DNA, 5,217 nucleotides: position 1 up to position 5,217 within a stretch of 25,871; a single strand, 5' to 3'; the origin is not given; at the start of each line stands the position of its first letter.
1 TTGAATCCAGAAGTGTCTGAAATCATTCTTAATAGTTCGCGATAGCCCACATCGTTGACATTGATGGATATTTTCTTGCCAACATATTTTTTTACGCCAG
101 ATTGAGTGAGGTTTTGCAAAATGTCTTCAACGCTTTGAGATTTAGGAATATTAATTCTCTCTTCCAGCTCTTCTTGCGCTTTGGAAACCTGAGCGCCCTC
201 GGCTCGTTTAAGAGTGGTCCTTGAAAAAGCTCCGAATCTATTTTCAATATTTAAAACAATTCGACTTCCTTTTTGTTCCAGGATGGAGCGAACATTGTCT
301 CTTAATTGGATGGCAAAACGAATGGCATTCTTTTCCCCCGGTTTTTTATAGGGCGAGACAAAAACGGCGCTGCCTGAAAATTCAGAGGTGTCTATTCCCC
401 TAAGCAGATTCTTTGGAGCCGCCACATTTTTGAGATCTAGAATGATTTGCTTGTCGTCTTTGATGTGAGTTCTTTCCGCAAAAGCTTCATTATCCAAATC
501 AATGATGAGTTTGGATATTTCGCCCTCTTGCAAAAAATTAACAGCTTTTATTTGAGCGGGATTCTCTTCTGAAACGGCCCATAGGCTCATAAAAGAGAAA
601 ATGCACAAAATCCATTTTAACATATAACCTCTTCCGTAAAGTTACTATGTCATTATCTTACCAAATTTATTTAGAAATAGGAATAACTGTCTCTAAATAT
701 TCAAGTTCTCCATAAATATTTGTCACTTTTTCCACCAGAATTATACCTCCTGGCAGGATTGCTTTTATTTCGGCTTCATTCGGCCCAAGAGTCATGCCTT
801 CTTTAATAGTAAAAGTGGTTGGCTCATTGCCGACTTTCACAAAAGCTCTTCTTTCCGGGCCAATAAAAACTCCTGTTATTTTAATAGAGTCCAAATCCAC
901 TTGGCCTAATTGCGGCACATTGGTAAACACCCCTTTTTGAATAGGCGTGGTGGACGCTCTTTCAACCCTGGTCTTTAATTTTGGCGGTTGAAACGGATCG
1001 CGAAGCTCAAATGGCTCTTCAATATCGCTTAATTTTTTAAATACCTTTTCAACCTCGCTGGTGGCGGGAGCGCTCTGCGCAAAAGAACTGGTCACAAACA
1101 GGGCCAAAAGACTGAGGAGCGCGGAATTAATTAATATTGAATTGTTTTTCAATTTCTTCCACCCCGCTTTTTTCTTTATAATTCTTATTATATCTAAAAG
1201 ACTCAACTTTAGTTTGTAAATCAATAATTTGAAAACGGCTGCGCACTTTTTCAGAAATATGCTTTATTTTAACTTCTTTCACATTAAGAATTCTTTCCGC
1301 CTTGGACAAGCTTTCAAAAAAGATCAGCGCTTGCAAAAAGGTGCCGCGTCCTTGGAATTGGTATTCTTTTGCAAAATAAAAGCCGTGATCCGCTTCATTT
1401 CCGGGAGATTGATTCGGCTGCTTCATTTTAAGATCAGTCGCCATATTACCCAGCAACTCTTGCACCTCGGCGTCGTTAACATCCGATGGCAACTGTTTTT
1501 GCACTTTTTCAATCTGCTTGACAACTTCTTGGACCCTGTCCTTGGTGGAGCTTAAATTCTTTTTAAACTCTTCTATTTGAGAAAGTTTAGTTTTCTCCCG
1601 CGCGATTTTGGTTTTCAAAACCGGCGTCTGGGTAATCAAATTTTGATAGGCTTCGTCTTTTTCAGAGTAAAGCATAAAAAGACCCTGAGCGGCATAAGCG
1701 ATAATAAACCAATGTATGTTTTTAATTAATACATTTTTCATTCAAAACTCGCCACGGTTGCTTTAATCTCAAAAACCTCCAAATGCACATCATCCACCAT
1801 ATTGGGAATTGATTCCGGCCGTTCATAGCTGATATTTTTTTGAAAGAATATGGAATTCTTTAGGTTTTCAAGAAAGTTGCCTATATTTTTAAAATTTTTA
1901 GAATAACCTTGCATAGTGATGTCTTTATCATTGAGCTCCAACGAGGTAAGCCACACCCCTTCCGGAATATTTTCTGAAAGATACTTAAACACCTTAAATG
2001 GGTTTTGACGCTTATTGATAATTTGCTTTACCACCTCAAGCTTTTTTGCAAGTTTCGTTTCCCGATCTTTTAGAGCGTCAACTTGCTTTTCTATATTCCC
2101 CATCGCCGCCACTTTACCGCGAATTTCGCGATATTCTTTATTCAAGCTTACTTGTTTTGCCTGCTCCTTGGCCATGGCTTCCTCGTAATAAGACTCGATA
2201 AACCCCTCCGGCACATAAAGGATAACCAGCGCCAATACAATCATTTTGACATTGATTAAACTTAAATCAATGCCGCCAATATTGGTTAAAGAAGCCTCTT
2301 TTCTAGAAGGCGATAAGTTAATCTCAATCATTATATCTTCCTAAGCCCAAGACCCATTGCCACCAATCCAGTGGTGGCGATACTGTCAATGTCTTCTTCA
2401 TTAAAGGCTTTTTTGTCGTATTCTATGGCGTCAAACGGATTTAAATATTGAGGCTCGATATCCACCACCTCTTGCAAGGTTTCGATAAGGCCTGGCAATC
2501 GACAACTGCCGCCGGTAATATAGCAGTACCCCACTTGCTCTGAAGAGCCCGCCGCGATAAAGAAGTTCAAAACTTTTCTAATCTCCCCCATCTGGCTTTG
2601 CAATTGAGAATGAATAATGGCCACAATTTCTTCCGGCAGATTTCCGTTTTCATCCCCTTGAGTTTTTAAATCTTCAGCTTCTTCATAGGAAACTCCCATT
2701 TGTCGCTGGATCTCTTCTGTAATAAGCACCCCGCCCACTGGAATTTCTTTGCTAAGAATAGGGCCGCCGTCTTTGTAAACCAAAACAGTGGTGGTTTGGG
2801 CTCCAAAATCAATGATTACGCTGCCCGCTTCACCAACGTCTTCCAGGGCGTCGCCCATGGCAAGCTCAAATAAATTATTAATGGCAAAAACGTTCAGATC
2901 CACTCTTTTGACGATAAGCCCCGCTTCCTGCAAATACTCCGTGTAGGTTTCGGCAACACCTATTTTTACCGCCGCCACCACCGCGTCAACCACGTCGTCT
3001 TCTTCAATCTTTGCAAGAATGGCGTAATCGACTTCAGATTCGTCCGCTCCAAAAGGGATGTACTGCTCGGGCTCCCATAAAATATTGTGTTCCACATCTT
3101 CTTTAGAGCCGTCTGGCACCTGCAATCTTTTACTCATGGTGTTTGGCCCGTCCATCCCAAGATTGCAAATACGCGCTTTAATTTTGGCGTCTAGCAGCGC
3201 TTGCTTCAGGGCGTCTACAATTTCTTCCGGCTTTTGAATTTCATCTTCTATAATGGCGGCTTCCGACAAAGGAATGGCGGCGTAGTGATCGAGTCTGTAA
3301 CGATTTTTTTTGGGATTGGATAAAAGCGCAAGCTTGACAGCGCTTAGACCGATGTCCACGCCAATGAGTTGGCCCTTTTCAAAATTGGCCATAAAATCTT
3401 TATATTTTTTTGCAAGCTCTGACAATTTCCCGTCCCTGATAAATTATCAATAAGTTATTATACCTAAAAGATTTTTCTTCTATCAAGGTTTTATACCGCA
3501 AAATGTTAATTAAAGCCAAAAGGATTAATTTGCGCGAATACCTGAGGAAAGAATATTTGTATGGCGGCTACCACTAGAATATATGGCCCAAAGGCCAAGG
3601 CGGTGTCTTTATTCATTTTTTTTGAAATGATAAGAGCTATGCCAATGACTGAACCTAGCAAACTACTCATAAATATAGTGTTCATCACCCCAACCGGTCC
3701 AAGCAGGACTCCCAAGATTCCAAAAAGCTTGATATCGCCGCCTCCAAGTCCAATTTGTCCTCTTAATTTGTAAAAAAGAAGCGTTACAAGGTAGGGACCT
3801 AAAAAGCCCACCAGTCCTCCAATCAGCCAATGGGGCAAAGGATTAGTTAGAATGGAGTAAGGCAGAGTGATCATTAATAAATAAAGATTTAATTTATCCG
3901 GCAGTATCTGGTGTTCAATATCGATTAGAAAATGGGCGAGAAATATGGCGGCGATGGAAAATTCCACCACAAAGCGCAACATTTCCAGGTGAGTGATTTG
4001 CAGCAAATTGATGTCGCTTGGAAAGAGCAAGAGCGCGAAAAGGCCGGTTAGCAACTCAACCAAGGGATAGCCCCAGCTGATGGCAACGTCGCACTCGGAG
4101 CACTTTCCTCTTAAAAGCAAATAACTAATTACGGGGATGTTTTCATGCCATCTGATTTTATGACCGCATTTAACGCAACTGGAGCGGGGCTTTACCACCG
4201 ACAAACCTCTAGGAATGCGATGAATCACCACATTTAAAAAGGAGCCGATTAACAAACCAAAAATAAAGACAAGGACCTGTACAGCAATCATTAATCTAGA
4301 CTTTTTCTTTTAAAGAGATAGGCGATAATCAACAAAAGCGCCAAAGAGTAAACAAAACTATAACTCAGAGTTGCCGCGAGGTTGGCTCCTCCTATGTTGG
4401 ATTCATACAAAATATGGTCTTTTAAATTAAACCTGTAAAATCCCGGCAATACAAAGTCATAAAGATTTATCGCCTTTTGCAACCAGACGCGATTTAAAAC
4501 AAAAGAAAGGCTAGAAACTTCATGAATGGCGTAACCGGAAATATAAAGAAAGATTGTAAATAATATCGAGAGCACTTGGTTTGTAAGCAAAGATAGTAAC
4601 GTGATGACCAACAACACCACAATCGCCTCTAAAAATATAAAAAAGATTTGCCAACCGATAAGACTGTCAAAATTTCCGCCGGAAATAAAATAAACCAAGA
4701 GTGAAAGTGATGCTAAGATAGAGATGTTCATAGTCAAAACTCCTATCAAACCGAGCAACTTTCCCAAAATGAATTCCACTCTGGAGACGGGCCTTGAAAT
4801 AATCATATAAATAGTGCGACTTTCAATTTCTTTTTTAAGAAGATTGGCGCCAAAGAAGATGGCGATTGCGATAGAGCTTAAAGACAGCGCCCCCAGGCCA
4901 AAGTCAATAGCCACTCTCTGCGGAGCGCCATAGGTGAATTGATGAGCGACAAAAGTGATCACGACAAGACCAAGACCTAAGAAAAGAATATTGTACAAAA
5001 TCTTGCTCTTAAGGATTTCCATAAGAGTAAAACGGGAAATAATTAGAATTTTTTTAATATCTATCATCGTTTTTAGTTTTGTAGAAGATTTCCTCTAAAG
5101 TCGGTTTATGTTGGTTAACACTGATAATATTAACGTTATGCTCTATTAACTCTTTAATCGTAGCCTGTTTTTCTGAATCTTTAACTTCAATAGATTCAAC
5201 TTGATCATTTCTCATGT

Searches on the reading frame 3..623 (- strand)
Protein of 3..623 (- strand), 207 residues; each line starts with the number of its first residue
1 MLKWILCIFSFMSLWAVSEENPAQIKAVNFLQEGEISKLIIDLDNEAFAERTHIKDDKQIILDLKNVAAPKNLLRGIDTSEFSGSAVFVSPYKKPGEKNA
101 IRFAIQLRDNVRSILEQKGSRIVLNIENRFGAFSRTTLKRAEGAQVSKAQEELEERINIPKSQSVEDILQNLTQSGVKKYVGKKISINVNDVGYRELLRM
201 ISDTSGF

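Call 4: search_protein_families(library=pfam, proteins=[window:3-623:-], max_evalue=0.01)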
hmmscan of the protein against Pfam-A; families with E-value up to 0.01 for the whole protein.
window:3-623:- (207 aa): 1 family
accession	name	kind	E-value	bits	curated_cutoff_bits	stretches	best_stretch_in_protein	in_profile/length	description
PF11741.13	AMIN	-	5.1e-05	23.7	20.5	1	30-109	4-80/101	AMIN domain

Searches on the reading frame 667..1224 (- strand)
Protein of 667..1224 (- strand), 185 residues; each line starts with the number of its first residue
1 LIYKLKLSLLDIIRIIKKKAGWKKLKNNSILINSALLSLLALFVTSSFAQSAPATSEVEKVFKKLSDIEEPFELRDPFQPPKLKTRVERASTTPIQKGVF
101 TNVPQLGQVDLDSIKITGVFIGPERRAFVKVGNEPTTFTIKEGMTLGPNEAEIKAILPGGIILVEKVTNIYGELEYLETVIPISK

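Call 4: search_protein_families(library=pfam, proteins=[window:667-1224:-], max_evalue=0.01)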
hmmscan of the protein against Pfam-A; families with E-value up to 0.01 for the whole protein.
window:667-1224:- (185 aa): 1 family
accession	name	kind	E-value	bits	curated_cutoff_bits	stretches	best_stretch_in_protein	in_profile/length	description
PF04351.19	PilP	-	2.2e-06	28.1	25.6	1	53-173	15-136/146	Pilus assembly protein, PilP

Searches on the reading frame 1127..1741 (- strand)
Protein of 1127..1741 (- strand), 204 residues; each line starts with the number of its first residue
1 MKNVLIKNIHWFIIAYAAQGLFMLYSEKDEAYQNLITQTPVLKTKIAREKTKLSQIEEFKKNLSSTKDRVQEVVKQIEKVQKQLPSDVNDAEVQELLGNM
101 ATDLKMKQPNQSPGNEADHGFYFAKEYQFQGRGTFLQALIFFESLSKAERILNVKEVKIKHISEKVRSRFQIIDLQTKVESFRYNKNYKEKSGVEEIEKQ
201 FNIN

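Call 4: search_protein_families(library=pfam, proteins=[window:1127-1741:-], max_evalue=0.01)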
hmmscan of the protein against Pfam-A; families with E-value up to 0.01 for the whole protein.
window:1127-1741:- (204 aa): 1 family
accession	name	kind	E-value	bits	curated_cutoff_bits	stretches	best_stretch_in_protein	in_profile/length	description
PF04350.18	PilO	-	1e-11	45.6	22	1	43-185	5-144/145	Pilus assembly protein, PilO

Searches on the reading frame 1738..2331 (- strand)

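Call 4: search_protein_families(library=pfam, proteins=[window:1738-2331:-], max_evalue=0.01)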
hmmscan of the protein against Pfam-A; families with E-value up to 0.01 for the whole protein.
window:1738-2331:- (197 aa): 4 families
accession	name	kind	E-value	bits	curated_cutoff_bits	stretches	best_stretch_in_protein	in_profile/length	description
PF05137.18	PilN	-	2.8e-14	53.4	22.8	1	114-192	2-77/78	Fimbrial assembly protein (PilN)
PF12776.13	Myb_DNA-bind_3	-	0.0055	18.1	23.6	1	43-108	9-75/96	Myb/SANT-like DNA-binding domain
PF24922.1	ACBP4_C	-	0.0079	16.9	31.2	0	53-96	54-97/105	Acyl-CoA-binding domain-containing protein 4-6, C-terminal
PF25034.1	Spectrin_SYNE1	-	0.0089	16.1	35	0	63-163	52-152/188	Nesprin-1, spectrin repeats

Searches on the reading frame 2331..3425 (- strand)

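Call 4: search_protein_families(library=pfam, proteins=[window:2331-3425:-], max_evalue=0.01)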
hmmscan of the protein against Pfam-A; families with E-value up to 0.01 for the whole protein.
window:2331-3425:- (364 aa): 3 families
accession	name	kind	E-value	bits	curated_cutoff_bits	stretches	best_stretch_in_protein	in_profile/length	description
PF11104.14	PilM_2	-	8.8e-60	202.9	27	1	22-363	1-339/340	Type IV pilus assembly protein PilM;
PF14450.12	FtsA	-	3.2e-15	57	31.8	1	203-330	1-112/127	Cell division protein FtsA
PF06723.19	MreB_Mbl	-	1.7e-05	24.3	27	1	178-247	123-192/327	MreB/Mbl protein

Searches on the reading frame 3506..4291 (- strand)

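Call 4: search_protein_families(library=pfam, proteins=[window:3506-4291:-], max_evalue=0.01)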
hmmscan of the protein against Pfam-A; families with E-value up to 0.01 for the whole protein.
window:3506-4291:- (261 aa): 2 families
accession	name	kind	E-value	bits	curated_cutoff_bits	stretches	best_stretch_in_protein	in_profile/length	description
PF06750.18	A24_N_bact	-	2.8e-35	120.7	23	1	10-90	1-81/84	Bacterial Peptidase A24 N-terminal domain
PF01478.23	Peptidase_A24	-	2.9e-17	63.4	26.5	1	113-218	3-104/104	Type IV leader peptidase family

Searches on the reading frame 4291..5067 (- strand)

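Call 4: search_protein_families(library=pfam, proteins=[window:4291-5067:-], max_evalue=0.01)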
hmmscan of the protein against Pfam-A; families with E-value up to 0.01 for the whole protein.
window:4291-5067:- (258 aa): 2 families
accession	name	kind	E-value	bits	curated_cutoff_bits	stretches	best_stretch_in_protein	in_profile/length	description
PF12679.13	ABC2_membrane_2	-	4.1e-06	26.7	27.2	1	67-257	80-283/283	ABC-2 family transporter protein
PF12730.13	ABC2_membrane_4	-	7.5e-06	26.5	27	1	21-177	12-178/179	ABC-2 family transporter protein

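Call 5: search_protein_families(library=ncbifam, proteins=[window:4291-5067:-], max_evalue=0.01)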
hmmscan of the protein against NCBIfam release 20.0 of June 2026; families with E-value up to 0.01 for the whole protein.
window:4291-5067:- (258 aa): 0 families
